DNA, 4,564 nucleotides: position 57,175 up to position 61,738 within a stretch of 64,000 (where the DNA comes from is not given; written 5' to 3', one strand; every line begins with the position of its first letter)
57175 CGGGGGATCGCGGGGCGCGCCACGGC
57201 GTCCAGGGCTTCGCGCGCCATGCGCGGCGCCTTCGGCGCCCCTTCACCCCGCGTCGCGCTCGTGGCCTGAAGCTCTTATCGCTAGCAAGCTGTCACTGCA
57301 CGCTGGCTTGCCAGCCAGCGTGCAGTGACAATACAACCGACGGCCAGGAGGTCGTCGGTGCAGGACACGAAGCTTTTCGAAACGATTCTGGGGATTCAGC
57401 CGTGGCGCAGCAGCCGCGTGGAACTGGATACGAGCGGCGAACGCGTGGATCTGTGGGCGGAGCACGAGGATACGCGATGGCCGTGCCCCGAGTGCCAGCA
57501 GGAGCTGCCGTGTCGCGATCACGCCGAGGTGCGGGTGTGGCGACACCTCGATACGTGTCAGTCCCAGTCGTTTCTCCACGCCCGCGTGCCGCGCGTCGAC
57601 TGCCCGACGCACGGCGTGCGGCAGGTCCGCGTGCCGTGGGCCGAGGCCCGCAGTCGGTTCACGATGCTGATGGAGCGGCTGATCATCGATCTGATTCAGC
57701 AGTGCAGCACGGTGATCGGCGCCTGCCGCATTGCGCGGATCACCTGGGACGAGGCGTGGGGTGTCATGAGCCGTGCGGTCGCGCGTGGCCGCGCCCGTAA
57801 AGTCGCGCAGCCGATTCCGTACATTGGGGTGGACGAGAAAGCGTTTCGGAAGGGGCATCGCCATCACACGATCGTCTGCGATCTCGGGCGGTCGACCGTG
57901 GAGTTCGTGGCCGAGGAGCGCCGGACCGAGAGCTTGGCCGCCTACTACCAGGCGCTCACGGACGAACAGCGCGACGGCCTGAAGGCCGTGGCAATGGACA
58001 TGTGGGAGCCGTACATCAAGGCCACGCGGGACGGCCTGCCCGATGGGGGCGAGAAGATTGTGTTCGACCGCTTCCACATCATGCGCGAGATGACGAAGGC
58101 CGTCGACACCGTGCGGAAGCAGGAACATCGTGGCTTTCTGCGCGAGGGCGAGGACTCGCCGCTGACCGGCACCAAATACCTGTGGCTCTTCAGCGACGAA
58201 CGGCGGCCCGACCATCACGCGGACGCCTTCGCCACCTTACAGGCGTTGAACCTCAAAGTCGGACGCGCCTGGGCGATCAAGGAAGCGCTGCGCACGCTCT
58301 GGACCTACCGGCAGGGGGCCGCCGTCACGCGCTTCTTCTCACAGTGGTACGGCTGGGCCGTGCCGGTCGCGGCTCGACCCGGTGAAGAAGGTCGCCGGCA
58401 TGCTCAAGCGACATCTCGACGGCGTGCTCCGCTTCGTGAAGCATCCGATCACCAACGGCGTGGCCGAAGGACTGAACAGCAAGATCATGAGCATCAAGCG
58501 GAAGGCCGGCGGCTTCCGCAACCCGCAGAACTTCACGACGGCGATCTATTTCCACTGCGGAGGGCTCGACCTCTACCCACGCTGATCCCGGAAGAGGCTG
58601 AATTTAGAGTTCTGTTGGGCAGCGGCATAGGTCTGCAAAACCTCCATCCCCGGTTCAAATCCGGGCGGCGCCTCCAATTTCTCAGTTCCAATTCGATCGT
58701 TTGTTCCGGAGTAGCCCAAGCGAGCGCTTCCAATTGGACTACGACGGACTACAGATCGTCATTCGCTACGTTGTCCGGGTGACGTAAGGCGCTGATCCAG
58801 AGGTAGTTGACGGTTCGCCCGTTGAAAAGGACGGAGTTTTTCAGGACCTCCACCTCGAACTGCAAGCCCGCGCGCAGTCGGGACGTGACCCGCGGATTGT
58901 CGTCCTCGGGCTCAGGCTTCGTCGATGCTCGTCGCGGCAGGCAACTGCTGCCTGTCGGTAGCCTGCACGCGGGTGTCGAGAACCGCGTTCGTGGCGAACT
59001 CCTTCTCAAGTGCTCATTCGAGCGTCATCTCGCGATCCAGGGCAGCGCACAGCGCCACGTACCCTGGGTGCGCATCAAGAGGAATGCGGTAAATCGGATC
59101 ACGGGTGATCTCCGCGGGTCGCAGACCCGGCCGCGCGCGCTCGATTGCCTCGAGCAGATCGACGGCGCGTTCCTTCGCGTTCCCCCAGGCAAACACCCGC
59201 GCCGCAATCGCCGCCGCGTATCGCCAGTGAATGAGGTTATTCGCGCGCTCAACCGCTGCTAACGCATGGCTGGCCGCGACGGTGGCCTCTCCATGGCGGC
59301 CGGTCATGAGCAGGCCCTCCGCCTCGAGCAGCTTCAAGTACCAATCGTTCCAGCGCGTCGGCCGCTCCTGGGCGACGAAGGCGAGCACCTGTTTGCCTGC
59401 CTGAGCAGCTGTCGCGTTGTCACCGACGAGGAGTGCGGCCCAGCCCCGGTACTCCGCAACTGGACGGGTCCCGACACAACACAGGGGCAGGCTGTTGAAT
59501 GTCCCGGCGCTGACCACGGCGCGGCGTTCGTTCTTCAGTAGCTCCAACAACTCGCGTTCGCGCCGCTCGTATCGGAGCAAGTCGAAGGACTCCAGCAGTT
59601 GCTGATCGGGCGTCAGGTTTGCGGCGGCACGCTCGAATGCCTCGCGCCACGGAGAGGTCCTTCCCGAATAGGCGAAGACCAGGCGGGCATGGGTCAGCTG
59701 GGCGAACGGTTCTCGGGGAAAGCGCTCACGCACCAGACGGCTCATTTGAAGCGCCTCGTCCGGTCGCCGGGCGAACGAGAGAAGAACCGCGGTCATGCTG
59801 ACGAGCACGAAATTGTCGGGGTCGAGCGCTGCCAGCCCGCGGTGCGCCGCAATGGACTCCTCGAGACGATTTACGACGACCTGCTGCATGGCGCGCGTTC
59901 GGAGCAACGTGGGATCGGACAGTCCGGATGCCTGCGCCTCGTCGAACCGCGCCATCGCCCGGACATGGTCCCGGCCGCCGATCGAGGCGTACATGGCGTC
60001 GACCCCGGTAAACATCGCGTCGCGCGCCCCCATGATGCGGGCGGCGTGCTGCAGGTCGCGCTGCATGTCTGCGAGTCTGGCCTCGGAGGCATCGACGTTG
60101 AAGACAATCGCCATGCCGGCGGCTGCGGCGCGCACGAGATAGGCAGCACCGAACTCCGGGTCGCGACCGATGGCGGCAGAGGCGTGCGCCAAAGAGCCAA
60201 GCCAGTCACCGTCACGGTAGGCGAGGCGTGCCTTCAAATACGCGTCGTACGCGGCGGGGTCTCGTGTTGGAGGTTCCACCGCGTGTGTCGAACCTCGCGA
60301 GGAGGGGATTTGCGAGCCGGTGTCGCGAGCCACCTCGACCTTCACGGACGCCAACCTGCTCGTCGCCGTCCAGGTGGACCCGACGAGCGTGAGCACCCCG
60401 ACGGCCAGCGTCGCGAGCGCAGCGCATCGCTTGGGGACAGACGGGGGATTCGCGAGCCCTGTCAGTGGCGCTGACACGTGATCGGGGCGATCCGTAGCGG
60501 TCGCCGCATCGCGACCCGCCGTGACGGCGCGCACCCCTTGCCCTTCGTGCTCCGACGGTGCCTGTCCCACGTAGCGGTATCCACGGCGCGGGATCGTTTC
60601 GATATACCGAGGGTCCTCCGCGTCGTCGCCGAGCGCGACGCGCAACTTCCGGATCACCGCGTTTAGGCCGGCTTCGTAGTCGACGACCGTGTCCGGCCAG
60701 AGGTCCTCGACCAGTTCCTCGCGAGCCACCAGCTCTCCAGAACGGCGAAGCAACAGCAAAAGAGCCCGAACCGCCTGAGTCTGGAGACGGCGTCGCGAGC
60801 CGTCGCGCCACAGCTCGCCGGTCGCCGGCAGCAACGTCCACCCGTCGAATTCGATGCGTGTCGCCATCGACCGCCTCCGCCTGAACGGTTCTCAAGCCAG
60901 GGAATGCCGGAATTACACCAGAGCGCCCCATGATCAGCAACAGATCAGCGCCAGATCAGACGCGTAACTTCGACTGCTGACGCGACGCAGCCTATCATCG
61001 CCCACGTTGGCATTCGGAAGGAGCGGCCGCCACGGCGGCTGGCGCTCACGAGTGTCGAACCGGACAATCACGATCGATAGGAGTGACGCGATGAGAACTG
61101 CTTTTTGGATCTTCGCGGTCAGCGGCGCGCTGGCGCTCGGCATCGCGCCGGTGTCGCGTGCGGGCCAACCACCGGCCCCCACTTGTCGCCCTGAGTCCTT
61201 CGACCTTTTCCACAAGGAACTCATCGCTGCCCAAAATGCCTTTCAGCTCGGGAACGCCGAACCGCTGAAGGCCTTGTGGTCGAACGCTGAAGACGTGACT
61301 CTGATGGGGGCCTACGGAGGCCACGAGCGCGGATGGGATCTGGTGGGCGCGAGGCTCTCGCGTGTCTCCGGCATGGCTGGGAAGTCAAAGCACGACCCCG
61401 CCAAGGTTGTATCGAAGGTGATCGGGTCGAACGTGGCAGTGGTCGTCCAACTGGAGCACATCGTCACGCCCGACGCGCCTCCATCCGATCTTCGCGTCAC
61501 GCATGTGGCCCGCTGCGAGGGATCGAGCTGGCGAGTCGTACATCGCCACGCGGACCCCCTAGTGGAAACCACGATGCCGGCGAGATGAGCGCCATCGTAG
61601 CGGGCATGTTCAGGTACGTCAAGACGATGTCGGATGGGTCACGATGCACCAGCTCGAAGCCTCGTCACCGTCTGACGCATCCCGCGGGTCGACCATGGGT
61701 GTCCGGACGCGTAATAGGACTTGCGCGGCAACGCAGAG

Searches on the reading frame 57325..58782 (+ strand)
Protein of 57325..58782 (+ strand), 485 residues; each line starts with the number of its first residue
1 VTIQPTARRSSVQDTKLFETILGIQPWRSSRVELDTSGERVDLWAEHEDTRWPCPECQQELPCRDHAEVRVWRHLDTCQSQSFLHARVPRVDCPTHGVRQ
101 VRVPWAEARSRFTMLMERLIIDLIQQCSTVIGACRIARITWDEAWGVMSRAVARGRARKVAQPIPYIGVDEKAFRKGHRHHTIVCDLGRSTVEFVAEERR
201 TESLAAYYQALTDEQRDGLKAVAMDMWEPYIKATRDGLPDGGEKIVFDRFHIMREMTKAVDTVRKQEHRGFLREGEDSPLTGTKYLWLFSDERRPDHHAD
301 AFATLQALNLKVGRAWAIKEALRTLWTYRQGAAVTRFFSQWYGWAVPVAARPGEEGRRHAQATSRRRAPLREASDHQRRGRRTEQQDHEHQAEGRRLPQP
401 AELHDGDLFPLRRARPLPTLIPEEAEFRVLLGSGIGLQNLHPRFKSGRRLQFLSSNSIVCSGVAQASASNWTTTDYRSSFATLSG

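Call 25: search_protein_families(library=pfam, proteins=[window:57325-58782:+], max_evalue=0.001)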
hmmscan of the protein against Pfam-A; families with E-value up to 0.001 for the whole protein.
window:57325-58782:+ (485 aa): 3 families
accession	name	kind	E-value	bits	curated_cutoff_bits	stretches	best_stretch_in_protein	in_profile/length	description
PF01610.23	DDE_Tnp_ISL3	-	3e-43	148.8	23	1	167-346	1-179/240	Transposase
PF13542.12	HTH_Tnp_ISL3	-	3.7e-11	42.7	27.4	1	101-152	1-51/51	Helix-turn-helix domain of transposase family ISL3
PF14690.11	Zn_ribbon_ISL3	-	5.6e-11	43.1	25.5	1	51-96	2-47/47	zinc-finger of transposase IS204/IS1001/IS1096/IS1165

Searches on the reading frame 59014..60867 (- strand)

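Call 25: search_protein_families(library=pfam, proteins=[window:59014-60867:-], max_evalue=0.001)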
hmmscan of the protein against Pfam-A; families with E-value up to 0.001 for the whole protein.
window:59014-60867:- (617 aa): 1 family
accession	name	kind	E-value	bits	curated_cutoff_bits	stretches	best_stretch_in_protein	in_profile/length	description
PF00486.34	Trans_reg_C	-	9.1e-15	54.9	26.2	1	27-98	5-76/77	Transcriptional regulatory protein, C terminal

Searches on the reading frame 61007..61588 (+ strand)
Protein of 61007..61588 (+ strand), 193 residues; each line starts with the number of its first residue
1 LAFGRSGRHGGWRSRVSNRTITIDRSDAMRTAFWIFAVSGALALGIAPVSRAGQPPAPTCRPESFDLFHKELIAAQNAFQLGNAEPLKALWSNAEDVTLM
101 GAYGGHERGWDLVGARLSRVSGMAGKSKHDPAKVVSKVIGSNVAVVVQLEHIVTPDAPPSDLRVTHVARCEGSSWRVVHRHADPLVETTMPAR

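Call 25: search_protein_families(library=pfam, proteins=[window:61007-61588:+], max_evalue=0.001)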
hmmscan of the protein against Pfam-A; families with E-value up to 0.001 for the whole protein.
window:61007-61588:+ (193 aa): 1 family
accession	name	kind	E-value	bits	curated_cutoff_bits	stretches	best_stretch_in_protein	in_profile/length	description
PF13474.12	SnoaL_3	-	1.9e-05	25.5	22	1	76-182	9-116/121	SnoaL-like domain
